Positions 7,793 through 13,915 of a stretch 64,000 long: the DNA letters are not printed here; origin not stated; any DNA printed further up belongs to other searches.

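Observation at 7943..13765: Single-gene 1,940-aa transglutaminase-like / DUF4011 / SF1 helicase / REase-like / DUF3320 protein: candidate stand-alone nucleic-acid surveillance or defence module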

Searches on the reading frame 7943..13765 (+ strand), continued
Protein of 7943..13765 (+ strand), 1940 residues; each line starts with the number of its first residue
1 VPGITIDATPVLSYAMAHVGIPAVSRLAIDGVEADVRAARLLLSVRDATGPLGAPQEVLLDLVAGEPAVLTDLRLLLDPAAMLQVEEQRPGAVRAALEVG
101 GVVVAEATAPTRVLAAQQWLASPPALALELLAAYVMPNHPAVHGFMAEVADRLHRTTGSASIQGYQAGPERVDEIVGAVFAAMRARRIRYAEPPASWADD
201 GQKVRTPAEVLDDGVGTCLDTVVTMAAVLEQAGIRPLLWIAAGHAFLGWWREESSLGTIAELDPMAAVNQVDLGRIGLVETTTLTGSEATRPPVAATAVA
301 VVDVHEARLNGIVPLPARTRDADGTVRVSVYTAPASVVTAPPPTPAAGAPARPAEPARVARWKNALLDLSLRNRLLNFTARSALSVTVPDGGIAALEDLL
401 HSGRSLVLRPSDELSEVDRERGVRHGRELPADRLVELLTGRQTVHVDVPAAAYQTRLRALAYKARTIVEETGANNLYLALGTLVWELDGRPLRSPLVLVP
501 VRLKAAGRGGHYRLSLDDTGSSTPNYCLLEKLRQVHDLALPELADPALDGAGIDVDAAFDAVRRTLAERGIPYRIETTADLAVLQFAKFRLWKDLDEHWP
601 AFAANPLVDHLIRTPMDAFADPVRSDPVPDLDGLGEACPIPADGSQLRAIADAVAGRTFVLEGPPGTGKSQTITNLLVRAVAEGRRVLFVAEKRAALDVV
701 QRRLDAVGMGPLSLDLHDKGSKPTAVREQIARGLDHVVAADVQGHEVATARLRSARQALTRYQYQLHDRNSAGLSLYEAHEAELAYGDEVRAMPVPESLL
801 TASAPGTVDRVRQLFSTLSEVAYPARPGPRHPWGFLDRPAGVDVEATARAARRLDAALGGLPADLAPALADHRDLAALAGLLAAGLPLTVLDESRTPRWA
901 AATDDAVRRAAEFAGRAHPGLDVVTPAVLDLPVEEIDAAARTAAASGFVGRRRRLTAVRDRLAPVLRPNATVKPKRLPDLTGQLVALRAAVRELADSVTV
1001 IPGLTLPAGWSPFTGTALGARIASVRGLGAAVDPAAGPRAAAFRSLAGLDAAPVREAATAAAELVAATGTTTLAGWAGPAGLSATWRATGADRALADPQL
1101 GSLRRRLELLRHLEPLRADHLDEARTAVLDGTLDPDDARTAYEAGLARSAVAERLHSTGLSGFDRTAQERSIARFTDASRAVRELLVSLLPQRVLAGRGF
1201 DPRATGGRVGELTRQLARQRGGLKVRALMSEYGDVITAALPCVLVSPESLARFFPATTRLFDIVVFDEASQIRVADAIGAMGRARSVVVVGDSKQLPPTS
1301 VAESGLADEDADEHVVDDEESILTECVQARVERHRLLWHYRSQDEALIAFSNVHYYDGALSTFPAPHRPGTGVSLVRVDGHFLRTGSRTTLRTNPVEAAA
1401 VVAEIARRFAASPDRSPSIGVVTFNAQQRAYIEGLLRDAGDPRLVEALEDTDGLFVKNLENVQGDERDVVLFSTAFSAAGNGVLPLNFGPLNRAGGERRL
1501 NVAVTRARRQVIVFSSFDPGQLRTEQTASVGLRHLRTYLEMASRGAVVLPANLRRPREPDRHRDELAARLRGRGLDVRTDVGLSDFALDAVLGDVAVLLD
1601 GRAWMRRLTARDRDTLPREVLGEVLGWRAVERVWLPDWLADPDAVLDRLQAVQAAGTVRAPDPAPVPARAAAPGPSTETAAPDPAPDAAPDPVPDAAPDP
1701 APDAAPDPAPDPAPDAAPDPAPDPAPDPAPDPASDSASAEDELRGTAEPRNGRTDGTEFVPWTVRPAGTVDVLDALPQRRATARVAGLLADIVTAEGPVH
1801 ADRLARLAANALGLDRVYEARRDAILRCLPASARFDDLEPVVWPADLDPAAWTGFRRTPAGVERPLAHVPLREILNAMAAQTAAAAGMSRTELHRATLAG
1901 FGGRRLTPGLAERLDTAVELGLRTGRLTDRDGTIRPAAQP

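Call 49: list_cluster_members(proteins=[window:7943-13762:+, P0128, P0205])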
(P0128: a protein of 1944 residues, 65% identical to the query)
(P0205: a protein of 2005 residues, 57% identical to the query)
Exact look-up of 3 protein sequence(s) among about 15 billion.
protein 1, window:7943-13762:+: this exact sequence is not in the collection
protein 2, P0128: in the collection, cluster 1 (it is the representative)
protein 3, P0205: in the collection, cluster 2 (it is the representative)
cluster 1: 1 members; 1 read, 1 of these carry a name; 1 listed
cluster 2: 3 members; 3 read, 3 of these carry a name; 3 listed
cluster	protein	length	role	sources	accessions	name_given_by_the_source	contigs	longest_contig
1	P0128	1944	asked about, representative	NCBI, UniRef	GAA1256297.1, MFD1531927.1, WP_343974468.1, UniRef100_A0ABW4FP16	DUF3320 domain-containing protein [Pseudonocardia aurantiaca] | DUF3320 domain-containing protein n=1 Tax=Pseudonocardia aurantiaca TaxID=75290 ...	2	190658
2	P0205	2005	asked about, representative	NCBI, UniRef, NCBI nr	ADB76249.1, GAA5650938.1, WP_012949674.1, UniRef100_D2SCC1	DUF4011 domain-containing protein [Geodermatophilus obscurus] | Putative DNA helicase n=1 Tax=Geodermatophilus obscurus (strain ATCC 25078 / DSM 43160 / ...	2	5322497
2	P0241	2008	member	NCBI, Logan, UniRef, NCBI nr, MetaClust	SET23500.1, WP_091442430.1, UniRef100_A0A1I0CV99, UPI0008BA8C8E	DUF4011 domain-containing protein [Geodermatophilus poikilotrophus] | Part of AAA domain-containing protein n=1 Tax=Geodermatophilus poikilotrophus ... | status=active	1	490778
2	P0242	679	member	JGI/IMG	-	hypothetical protein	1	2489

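Call 58: search_protein_families(library=pfam, alignment_id=A3, max_evalue=0.00001)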
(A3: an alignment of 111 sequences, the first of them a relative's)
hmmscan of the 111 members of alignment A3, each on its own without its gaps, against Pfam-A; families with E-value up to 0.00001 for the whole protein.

A. member 1, L001:4319-6232:- (637 aa): 3 families
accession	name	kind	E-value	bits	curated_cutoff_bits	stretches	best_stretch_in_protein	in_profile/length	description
PF09848.15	SLFN-g3_helicase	-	2.6e-78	264.2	24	1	269-625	1-354/354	Schlafen group 3, DNA/RNA helicase domain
PF13401.12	AAA_22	-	5.2e-09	37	27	1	267-362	3-104/130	AAA domain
PF13191.12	AAA_16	-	6.6e-06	27.2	32.6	0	256-391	12-140/167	AAA ATPase domain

B. families by the number of members that match (of 111 scanned): 122 families (the first 25 are shown)
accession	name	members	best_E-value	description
PF00378.25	ECH_1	5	7.6e-55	Enoyl-CoA hydratase/isomerase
PF16113.10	ECH_2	5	1.2e-28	Enoyl-CoA hydratase/isomerase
PF08044.16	DUF1707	5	3e-21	DUF1707 SHOCT-like domain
PF02463.25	SMC_N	4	1.1e-13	RecF/RecN/SMC N terminal domain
PF13304.12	AAA_21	4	3.5e-13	AAA domain, putative AbiEii toxin, Type IV TA system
PF01139.22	RtcB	3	1.8e-120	tRNA-splicing ligase RtcB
PF04851.21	ResIII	3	2.2e-38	Type III restriction enzyme, res subunit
PF13087.12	AAA_12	3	4.6e-25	AAA domain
PF00270.35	DEAD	3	5.7e-10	DEAD/DEAH box helicase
PF01374.23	Glyco_hydro_46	2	7e-81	Glycosyl hydrolase family 46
PF09848.15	SLFN-g3_helicase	2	2.6e-78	Schlafen group 3, DNA/RNA helicase domain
PF18766.7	SWI2_SNF2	2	1.1e-71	SWI2/SNF2 ATPase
PF13561.12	adh_short_C2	2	1.5e-61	Enoyl-(Acyl carrier protein) reductase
PF22679.2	T1R_D3-like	2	1.2e-57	Type I restriction enzyme subunit R domain 3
PF00106.31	adh_short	2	1.7e-52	short chain dehydrogenase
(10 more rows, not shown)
